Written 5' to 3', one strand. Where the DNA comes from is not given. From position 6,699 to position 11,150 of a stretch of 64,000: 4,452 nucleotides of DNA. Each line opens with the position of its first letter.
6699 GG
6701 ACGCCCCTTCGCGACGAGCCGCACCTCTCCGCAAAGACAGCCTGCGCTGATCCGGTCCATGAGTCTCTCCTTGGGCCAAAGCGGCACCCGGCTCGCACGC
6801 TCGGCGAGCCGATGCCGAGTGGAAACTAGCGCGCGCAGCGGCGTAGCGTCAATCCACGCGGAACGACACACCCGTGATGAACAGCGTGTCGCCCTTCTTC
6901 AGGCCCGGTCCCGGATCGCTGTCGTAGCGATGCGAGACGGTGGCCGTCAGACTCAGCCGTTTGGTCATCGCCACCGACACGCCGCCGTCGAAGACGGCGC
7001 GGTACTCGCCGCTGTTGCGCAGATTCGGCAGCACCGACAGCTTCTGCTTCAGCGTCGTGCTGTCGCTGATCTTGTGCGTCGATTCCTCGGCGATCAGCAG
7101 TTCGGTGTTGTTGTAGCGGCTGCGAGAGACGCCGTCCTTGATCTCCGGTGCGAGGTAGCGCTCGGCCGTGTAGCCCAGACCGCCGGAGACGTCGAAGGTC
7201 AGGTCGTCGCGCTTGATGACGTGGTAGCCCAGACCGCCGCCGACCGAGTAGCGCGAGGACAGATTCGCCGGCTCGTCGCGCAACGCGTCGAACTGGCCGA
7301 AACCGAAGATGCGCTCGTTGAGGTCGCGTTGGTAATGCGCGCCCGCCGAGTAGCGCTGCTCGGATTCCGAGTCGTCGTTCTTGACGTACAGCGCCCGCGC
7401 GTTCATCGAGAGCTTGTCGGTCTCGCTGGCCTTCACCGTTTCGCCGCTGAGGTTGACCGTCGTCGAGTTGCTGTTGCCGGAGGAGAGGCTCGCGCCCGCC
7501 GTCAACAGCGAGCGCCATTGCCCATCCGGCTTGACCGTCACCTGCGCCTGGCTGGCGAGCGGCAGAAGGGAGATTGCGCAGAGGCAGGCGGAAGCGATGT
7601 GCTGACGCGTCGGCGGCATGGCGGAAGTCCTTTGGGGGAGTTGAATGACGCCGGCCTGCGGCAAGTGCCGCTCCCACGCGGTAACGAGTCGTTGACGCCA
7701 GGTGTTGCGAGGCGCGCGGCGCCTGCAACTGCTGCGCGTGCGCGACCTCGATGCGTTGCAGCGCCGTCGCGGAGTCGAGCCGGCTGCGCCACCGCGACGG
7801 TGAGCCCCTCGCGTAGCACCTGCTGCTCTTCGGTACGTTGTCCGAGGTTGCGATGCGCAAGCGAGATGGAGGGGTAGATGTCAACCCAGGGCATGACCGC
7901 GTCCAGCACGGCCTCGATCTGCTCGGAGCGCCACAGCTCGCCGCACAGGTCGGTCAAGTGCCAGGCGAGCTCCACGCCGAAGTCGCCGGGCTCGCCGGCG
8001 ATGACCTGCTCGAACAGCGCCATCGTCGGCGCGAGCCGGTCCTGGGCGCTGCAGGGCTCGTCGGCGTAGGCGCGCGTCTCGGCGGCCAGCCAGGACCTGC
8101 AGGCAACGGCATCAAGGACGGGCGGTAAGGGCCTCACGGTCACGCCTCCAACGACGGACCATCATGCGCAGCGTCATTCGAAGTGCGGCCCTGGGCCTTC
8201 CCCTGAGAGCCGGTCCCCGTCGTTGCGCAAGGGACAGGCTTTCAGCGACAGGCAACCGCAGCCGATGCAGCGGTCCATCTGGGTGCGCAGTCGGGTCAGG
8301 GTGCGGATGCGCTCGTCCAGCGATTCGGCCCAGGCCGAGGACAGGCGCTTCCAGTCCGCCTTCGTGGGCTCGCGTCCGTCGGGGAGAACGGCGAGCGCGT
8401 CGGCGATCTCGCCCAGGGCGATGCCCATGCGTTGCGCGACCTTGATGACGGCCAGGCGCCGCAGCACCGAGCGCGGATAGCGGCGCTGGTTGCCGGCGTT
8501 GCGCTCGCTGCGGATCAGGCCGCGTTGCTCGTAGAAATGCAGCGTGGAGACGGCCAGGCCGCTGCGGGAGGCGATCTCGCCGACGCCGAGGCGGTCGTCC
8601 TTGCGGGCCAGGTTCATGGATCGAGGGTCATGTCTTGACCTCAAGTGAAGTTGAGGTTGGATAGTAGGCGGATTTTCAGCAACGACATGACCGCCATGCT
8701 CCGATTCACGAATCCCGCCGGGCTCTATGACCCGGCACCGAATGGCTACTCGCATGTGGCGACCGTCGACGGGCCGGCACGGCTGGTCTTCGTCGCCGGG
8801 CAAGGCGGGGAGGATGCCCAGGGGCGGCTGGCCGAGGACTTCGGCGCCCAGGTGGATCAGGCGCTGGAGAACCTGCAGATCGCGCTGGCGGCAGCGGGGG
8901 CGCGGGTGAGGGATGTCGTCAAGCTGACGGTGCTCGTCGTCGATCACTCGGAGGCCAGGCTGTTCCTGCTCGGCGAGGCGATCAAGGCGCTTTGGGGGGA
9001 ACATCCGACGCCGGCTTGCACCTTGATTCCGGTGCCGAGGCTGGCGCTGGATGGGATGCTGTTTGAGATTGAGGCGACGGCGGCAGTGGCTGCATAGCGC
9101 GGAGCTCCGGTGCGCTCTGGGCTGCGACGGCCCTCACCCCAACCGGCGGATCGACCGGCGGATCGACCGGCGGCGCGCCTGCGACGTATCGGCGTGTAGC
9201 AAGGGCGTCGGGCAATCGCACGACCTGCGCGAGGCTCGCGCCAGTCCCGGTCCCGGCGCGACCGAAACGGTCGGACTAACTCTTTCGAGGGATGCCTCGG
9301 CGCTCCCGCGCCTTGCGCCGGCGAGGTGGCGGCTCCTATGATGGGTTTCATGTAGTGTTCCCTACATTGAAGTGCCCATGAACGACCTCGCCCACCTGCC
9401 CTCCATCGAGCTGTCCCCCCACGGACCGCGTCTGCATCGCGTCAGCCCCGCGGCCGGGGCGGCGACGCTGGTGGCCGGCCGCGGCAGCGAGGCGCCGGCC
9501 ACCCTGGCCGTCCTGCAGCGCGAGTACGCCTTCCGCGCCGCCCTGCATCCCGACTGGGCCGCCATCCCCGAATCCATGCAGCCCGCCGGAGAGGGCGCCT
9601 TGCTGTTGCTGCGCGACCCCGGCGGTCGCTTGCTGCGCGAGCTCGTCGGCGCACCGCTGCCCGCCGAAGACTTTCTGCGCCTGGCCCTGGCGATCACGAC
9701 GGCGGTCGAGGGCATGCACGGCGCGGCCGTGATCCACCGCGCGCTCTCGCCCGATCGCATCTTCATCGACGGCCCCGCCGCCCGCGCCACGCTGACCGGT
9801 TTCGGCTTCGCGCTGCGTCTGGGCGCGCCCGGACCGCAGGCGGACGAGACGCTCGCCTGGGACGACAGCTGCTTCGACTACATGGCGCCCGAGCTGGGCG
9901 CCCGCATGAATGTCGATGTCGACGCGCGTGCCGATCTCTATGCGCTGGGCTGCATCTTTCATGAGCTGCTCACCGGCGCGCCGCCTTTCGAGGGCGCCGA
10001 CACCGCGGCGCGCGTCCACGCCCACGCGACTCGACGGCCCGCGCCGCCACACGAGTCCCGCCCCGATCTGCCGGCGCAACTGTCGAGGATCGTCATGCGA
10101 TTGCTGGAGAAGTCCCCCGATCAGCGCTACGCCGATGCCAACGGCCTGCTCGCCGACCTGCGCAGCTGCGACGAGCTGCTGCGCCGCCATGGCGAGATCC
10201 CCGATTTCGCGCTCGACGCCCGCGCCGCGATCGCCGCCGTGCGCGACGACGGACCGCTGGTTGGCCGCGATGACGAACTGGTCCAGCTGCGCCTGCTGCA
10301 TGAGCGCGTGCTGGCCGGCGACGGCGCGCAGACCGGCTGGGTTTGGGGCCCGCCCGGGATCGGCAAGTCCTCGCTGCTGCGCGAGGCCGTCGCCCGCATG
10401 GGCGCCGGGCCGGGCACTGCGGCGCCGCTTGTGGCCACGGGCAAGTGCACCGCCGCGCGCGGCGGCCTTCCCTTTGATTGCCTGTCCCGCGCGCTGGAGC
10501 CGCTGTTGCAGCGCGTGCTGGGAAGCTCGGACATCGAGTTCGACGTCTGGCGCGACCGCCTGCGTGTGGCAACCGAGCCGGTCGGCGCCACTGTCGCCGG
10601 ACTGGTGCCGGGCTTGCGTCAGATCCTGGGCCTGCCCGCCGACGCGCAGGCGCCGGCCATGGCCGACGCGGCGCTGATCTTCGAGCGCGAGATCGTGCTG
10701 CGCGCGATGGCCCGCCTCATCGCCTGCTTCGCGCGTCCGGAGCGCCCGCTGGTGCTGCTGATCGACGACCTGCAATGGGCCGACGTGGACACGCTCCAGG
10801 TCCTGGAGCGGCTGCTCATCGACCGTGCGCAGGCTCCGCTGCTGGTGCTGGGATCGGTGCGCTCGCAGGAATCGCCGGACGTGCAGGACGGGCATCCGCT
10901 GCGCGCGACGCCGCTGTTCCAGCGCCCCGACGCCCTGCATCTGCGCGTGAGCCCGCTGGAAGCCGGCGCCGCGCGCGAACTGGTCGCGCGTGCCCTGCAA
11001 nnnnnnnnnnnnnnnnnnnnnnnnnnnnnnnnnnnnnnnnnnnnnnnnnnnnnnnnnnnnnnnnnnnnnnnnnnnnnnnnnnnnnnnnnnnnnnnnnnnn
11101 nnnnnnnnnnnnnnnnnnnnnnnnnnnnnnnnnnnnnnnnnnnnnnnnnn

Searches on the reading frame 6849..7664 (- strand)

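Call 46: search_protein_families(library=pfam, proteins=[window:6849-7664:-])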
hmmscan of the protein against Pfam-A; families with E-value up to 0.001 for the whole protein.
window:6849-7664:- (271 aa): 2 families
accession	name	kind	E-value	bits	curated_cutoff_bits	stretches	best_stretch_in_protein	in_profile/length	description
PF04338.18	DUF481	-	1.9e-41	142.9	21.1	1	55-266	2-206/210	Protein of unknown function, DUF481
PF13557.12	Phenol_MetA_deg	-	0.0003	21.4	22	0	46-171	85-233/242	Putative MetA-pathway of phenol degradation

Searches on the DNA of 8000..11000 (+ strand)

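Call 10: search_dna_similar(query=window:8000-11000:+, collection=plasmids, mode=near, max_rows=20)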
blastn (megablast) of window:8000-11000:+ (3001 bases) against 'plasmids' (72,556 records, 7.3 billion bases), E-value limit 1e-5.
No match.

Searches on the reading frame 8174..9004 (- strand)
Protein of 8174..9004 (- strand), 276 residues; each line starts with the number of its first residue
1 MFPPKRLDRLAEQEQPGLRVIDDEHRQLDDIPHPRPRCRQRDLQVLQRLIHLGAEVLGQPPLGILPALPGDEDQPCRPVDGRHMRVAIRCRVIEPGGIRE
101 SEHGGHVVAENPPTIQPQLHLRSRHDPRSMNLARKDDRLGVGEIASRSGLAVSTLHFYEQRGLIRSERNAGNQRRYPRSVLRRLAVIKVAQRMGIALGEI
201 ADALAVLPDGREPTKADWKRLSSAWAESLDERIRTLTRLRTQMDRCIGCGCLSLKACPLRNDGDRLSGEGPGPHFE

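Call 8: search_protein_families(library=pfam, proteins=[window:8174-9004:-])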
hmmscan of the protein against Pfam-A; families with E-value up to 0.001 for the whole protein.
window:8174-9004:- (276 aa): 3 families
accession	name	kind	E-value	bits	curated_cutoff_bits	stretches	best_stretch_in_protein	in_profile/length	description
PF09278.17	MerR-DNA-bind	-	1.5e-17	64.4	25.4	1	181-246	1-65/65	MerR, DNA binding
PF13411.12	MerR_1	-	1.2e-13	51.4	21.6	1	141-205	3-67/69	MerR HTH family regulatory protein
PF00376.29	MerR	-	2.9e-12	46.6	28.2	1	141-176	2-38/38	MerR family regulatory protein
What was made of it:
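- A MerR gene lies upstream at 8174-~8600 (call 8).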

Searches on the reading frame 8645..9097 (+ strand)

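Call 46: search_protein_families(library=pfam, proteins=[window:8645-9097:+])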
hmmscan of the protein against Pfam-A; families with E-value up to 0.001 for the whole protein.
window:8645-9097:+ (150 aa): 1 family
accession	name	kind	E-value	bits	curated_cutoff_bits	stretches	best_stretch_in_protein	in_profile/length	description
PF01042.26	Ribonuc_L-PSP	-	2.4e-21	76.4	27.3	1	32-148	8-121/121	Endoribonuclease L-PSP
